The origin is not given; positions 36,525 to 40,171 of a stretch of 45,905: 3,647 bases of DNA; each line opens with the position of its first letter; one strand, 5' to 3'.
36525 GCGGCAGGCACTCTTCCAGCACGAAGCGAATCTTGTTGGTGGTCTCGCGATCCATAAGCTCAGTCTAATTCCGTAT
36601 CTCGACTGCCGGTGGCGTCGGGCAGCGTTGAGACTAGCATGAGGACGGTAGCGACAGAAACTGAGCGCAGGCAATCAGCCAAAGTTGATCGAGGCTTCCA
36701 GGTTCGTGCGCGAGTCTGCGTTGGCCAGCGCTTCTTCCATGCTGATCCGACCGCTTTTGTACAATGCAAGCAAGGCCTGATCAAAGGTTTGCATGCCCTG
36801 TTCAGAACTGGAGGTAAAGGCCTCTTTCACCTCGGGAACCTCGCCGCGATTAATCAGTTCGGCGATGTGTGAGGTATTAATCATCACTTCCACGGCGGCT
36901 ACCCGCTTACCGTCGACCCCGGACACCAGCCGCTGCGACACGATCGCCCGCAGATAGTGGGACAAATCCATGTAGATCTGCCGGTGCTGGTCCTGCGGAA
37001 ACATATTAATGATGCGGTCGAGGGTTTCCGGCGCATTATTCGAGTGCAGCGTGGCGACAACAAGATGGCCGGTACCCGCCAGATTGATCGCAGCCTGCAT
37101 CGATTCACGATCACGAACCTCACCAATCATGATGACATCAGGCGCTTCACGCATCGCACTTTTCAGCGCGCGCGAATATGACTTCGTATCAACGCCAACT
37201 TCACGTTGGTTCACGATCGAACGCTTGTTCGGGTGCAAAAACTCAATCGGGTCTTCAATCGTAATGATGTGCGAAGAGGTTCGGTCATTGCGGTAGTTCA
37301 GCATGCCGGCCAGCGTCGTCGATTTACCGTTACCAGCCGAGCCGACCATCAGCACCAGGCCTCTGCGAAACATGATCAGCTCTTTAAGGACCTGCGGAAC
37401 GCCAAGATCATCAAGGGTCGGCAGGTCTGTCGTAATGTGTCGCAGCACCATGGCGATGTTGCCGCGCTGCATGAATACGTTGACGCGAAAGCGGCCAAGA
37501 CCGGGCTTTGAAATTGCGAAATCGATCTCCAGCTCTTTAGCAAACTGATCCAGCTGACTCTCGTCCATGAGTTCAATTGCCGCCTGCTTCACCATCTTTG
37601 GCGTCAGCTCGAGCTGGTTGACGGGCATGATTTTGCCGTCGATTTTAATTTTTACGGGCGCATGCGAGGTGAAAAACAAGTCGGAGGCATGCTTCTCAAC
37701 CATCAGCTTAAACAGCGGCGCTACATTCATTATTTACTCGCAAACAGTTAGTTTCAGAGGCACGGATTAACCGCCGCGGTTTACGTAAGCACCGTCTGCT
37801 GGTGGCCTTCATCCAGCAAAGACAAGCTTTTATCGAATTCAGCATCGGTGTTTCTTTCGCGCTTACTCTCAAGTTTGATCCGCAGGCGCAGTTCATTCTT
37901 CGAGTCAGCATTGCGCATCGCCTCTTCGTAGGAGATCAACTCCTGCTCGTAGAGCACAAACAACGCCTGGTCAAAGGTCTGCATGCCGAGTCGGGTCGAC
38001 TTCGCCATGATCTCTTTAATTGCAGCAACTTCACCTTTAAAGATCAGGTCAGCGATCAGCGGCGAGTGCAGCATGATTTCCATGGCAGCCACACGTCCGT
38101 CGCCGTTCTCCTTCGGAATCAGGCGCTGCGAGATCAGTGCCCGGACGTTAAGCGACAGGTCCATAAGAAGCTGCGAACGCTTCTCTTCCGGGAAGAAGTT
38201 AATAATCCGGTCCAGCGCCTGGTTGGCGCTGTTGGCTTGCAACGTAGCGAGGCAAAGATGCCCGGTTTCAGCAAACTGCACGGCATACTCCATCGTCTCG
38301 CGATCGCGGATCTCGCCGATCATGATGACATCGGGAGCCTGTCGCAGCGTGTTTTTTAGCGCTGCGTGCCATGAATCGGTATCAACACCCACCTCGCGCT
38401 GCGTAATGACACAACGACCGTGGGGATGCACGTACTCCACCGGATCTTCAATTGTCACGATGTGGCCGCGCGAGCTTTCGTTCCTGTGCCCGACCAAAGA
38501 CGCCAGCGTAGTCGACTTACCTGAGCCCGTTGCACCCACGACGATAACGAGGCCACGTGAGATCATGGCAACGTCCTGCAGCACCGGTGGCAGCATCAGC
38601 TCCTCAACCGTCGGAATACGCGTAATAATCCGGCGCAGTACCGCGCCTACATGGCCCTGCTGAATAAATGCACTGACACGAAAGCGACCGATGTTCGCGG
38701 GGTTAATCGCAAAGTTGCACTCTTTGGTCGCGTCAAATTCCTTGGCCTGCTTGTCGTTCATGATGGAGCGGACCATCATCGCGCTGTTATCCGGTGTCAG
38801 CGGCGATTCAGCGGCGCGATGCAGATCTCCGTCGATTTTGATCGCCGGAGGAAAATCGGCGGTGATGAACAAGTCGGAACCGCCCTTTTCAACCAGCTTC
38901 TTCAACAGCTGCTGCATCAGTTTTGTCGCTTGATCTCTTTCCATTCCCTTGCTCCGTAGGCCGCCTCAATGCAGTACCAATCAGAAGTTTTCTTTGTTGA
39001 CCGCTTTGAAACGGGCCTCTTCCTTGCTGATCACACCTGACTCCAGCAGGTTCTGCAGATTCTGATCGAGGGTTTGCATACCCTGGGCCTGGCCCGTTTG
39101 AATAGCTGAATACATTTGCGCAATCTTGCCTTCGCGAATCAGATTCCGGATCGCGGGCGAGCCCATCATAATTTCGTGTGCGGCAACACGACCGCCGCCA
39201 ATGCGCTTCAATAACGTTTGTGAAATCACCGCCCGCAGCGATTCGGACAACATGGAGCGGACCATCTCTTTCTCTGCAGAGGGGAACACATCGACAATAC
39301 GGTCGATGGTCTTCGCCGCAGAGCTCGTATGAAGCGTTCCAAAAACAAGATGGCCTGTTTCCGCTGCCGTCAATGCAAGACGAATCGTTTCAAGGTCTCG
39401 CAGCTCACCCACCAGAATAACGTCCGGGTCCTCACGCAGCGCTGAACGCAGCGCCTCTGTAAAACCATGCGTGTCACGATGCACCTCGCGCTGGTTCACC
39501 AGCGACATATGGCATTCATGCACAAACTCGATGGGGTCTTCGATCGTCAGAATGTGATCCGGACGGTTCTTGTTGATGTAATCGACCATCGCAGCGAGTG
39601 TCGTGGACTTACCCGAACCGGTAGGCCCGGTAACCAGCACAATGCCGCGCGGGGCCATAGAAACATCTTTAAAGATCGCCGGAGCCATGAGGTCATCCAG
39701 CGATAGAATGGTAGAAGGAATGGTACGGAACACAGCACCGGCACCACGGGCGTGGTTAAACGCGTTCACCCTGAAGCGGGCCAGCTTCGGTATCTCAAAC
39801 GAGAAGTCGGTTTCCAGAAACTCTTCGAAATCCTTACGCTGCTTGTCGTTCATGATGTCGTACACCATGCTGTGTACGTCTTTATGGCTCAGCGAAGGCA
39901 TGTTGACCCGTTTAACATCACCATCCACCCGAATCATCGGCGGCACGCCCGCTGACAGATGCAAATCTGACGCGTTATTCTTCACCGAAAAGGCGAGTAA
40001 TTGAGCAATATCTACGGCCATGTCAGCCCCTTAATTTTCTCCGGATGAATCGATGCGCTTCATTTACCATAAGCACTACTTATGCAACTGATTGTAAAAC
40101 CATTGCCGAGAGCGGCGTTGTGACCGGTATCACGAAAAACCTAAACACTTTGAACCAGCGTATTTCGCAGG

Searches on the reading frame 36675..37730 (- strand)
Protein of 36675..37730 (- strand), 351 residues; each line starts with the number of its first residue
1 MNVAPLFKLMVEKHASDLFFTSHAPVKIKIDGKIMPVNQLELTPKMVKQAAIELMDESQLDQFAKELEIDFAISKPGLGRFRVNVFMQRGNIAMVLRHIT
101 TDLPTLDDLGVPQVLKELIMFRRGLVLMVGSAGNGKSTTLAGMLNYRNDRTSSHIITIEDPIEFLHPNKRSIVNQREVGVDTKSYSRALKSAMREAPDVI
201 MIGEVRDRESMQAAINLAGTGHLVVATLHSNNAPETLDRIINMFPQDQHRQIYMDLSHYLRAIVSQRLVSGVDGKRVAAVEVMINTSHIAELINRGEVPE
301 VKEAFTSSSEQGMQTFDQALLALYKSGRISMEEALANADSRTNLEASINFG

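Call 20: search_protein_families(library=ncbifam, max_evalue=1e-10, proteins=[window:36675-37730:-])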
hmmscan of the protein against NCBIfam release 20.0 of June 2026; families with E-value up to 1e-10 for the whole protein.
window:36675-37730:- (351 aa): 13 families
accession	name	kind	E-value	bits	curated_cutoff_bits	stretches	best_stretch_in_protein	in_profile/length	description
TIGR01420.1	pilT_fam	subfamily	1.7e-128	428.6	319.1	1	5-342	4-342/343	PilT/PilU family type 4a pilus ATPase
TIGR02525.1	plasmid_TraJ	equivalog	8.1e-48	163.2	368.3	1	89-335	115-364/372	plasmid transfer ATPase TraJ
TIGR02524.1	dot_icm_DotB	equivalog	7.6e-37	127.3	463.3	1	90-330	101-346/358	Dot/Icm type IV secretion system ATPase DotB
NF041000.1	ATPase_ComGA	equivalog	2.1e-36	125.3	300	1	8-270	5-266/267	competence type IV pilus ATPase ComGA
TIGR02538.1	type_IV_pilB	equivalog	1.2e-34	119.9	675.65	1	11-243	193-432/564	type IV-A pilus assembly ATPase PilB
NF007755.0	PRK10436.1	equivalog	6.6e-33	114.1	617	1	7-269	93-355/465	type II secretion system protein GspE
TIGR02533.1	type_II_gspE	equivalog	1.4e-32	113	630.25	1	92-270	208-380/486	type II secretion system ATPase GspE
NF053534.1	T4PilAsmATPsTfpB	equivalog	2.6e-28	98.7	850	1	116-270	329-473/584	type IV pilus assembly ATPase TfpB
TIGR02788.1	VirB11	equivalog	1.6e-15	56.9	249.95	1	71-250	86-272/308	P-type DNA transfer ATPase VirB11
TIGR02782.1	TrbB_P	equivalog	6.8e-15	55.1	304.55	1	113-251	127-262/303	P-type conjugative transfer ATPase TrbB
NF058587.1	archaellum_moto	equivalog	7.3e-14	51.4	550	1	126-240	278-393/527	archaellum flagellar ATPase motor FlaI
TIGR03819.1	heli_sec_ATPase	hypoth_equivalog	5.3e-12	45.6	373.15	1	111-238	167-295/340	TadA family conjugal transfer-associated ATPase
NF010469.0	PRK13894.1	subfamily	3.1e-11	43.2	508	1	114-245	141-269/320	conjugal transfer ATPase TrbB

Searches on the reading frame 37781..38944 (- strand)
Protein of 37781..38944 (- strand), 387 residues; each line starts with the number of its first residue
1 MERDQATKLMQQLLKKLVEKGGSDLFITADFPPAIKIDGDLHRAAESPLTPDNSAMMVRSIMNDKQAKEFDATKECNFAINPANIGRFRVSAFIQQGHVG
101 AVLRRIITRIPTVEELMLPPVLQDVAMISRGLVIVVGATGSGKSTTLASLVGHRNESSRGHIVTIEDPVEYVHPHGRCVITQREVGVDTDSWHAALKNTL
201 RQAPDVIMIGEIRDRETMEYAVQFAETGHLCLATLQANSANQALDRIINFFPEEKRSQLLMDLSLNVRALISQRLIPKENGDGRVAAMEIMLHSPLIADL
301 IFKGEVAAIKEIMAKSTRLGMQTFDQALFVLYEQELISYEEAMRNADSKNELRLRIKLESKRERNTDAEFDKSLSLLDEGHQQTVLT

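Call 20: search_protein_families(library=ncbifam, max_evalue=1e-10, proteins=[window:37781-38944:-])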
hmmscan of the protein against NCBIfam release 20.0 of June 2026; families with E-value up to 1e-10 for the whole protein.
window:37781-38944:- (387 aa): 13 families
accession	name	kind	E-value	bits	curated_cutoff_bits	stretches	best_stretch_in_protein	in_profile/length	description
TIGR01420.1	pilT_fam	subfamily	6.5e-135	449.8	319.1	1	10-351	2-343/343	PilT/PilU family type 4a pilus ATPase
TIGR02525.1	plasmid_TraJ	equivalog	9.8e-44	149.8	368.3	1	99-344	118-365/372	plasmid transfer ATPase TraJ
NF041000.1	ATPase_ComGA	equivalog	4.4e-35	121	300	1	77-277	72-266/267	competence type IV pilus ATPase ComGA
TIGR02524.1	dot_icm_DotB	equivalog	2.2e-34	119.2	463.3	1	8-338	4-346/358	Dot/Icm type IV secretion system ATPase DotB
TIGR02533.1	type_II_gspE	equivalog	1.9e-33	115.9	630.25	1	123-276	236-379/486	type II secretion system ATPase GspE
TIGR02538.1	type_IV_pilB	equivalog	4.1e-33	114.8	675.65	1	130-250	316-432/564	type IV-A pilus assembly ATPase PilB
NF007755.0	PRK10436.1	equivalog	4.9e-33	114.5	617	1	5-250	84-335/465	type II secretion system protein GspE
NF053534.1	T4PilAsmATPsTfpB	equivalog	2.6e-27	95.4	850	1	123-249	329-451/584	type IV pilus assembly ATPase TfpB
TIGR02788.1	VirB11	equivalog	2.2e-18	66.3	249.95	1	125-257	139-272/308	P-type DNA transfer ATPase VirB11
NF058587.1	archaellum_moto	equivalog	1.4e-15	57.1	550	1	133-247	278-393/527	archaellum flagellar ATPase motor FlaI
TIGR02782.1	TrbB_P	equivalog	2.2e-15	56.7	304.55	1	126-255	132-260/303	P-type conjugative transfer ATPase TrbB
TIGR03819.1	heli_sec_ATPase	hypoth_equivalog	3.6e-14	52.7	373.15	1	121-244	170-294/340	TadA family conjugal transfer-associated ATPase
NF010469.0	PRK13894.1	subfamily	1.8e-12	47.3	508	1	131-250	150-267/320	conjugal transfer ATPase TrbB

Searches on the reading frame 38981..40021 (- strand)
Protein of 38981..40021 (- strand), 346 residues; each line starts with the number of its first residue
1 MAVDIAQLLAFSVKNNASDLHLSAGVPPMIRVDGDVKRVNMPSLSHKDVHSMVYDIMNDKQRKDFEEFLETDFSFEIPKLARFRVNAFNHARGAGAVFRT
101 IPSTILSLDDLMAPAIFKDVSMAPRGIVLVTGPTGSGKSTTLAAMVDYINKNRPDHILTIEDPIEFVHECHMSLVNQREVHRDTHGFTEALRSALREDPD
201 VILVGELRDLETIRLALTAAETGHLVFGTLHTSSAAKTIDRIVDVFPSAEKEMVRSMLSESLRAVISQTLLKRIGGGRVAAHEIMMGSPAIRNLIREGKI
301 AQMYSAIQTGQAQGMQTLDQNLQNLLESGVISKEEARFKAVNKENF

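Call 20: search_protein_families(library=ncbifam, max_evalue=1e-10, proteins=[window:38981-40021:-])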
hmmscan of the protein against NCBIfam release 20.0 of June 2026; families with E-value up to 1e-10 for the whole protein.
window:38981-40021:- (346 aa): 15 families
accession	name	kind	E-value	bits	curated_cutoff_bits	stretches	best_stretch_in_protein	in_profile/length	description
TIGR01420.1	pilT_fam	subfamily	3.9e-150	499.8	319.1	1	5-344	2-342/343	PilT/PilU family type 4a pilus ATPase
TIGR02524.1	dot_icm_DotB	equivalog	3.4e-48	164.6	463.3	1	4-333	5-347/358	Dot/Icm type IV secretion system ATPase DotB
TIGR02525.1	plasmid_TraJ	equivalog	4.7e-45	154.2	368.3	1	97-337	121-364/372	plasmid transfer ATPase TraJ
TIGR02538.1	type_IV_pilB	equivalog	5.5e-45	154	675.65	1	5-273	185-454/564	type IV-A pilus assembly ATPase PilB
TIGR02533.1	type_II_gspE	equivalog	2.4e-44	151.8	630.25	1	117-274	235-382/486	type II secretion system ATPase GspE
NF007755.0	PRK10436.1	equivalog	5.6e-44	150.6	617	1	5-274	89-358/465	type II secretion system protein GspE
NF041000.1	ATPase_ComGA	equivalog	7.7e-37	126.7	300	1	111-272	111-266/267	competence type IV pilus ATPase ComGA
NF053534.1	T4PilAsmATPsTfpB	equivalog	1.2e-34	119.7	850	1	117-245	328-452/584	type IV pilus assembly ATPase TfpB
NF058587.1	archaellum_moto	equivalog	6.1e-20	71.4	550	1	128-243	278-394/527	archaellum flagellar ATPase motor FlaI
TIGR02782.1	TrbB_P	equivalog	2.5e-19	69.7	304.55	1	124-278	135-285/303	P-type conjugative transfer ATPase TrbB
TIGR02788.1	VirB11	equivalog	6.9e-17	61.4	249.95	1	117-266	136-288/308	P-type DNA transfer ATPase VirB11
TIGR03819.1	heli_sec_ATPase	hypoth_equivalog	1.2e-15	57.5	373.15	1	122-266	175-323/340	TadA family conjugal transfer-associated ATPase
NF010407.0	PRK13833.1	subfamily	1.1e-13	51.3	499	1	123-268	142-285/323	conjugal transfer protein TrbB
NF010469.0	PRK13894.1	subfamily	1e-12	48.1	508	1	127-266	151-290/320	conjugal transfer ATPase TrbB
NF053672.1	bindosome_BasE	exception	5.7e-11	41.8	1000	1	108-246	255-392/512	bindosome assembly system ATPase subunit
